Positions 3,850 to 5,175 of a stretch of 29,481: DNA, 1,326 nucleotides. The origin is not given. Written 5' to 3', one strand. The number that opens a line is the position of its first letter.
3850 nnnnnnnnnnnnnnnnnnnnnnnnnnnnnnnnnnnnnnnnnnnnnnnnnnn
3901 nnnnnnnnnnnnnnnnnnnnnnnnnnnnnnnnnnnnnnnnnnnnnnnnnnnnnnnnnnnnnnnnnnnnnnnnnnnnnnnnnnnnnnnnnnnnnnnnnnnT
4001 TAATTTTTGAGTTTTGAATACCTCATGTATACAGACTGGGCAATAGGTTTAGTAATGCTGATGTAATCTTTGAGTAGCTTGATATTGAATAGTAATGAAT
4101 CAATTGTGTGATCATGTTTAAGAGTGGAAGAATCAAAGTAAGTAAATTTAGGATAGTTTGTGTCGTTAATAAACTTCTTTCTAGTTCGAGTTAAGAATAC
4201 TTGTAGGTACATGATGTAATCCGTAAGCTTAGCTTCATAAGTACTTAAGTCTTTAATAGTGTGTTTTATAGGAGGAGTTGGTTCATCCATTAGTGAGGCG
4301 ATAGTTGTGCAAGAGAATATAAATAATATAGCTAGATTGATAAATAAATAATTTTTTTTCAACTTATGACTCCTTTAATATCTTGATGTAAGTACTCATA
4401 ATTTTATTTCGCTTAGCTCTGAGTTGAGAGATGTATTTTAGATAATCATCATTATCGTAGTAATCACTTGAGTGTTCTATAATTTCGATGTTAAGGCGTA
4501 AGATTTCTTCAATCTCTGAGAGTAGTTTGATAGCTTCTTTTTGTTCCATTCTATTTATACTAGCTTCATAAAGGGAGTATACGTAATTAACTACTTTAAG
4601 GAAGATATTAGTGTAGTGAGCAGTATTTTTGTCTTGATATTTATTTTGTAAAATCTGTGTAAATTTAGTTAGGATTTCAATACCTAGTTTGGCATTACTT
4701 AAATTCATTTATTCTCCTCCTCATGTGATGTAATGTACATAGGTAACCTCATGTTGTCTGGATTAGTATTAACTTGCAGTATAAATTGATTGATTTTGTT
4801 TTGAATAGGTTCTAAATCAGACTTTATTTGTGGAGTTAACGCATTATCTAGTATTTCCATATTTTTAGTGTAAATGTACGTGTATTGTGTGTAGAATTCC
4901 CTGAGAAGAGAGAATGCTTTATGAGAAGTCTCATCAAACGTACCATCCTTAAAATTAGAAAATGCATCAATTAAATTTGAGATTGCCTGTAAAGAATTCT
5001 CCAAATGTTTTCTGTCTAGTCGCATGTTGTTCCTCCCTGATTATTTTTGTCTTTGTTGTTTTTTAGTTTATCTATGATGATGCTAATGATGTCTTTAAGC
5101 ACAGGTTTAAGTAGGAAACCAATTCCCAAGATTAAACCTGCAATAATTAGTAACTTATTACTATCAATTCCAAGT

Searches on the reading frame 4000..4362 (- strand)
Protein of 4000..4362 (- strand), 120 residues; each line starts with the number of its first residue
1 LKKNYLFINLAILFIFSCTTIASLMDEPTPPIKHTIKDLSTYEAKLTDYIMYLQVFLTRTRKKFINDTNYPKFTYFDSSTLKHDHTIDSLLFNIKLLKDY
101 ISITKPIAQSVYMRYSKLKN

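Call 5: search_protein_families(library=pfam, proteins=[window:4000-4362:-], max_evalue=0.01)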
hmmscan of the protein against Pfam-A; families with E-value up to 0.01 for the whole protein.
window:4000-4362:- (120 aa): 1 family
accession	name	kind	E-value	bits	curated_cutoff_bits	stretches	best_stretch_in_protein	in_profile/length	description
PF02999.19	Borrelia_orfD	-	2e-25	89.5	27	1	23-117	1-100/100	Borrelia orf-D family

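Call 6: search_protein_families(library=ncbifam, proteins=[window:4000-4362:-], max_evalue=0.01)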
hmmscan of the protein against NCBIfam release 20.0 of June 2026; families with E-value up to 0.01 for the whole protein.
window:4000-4362:- (120 aa): 0 families

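Call 62: search_solved_structures(query=window:4000-4362:-, max_evalue=0.01)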
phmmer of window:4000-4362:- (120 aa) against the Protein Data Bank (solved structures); distinct sequences matched with E-value up to 0.01: 1.
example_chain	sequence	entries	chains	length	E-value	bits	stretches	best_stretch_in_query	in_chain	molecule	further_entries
7qdv_A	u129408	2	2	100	1.3e-25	93.1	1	24-117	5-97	BBA14 (OrfD)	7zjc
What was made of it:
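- On OrfD / PF143 / BBA14 family (Pfam PF02999) - 120-aa protein: 7QDV E 1.3e-25 (call 62).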

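Call 78: search_protein_families(library=phrogs, proteins=[window:4000-4362:-], max_evalue=0.001)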
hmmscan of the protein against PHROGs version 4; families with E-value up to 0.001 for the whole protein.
window:4000-4362:- (120 aa): 0 families

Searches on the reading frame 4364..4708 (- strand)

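Call 5: search_protein_families(library=pfam, proteins=[window:4364-4708:-], max_evalue=0.01)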
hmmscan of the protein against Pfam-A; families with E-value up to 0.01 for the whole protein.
window:4364-4708:- (114 aa): 1 family
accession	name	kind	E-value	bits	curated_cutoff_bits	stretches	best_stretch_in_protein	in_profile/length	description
PF05289.16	BLYB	-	6.7e-14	52.6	25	1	4-113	3-110/120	Borrelia hemolysin accessory protein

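Call 6: search_protein_families(library=ncbifam, proteins=[window:4364-4708:-], max_evalue=0.01)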
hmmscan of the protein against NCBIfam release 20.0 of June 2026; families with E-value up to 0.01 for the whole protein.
window:4364-4708:- (114 aa): 1 family
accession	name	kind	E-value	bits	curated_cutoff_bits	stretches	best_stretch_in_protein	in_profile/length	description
NF002592.0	PRK02250.1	equivalog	0.0083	16.3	158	1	29-99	35-102/167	hypothetical protein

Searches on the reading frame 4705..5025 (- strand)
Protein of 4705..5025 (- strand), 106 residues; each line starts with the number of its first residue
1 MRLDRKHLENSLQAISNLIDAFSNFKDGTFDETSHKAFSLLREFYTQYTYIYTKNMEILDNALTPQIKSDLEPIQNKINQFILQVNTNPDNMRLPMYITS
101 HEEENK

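Call 5: search_protein_families(library=pfam, proteins=[window:4705-5025:-], max_evalue=0.01)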
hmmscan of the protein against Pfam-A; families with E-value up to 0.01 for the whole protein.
window:4705-5025:- (106 aa): 1 family
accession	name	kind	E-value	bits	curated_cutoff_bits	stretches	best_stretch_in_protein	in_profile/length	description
PF05289.16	BLYB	-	3.3e-17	63.3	25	1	8-93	5-88/120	Borrelia hemolysin accessory protein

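Call 6: search_protein_families(library=ncbifam, proteins=[window:4705-5025:-], max_evalue=0.01)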
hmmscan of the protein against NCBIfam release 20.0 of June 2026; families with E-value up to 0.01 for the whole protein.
window:4705-5025:- (106 aa): 0 families
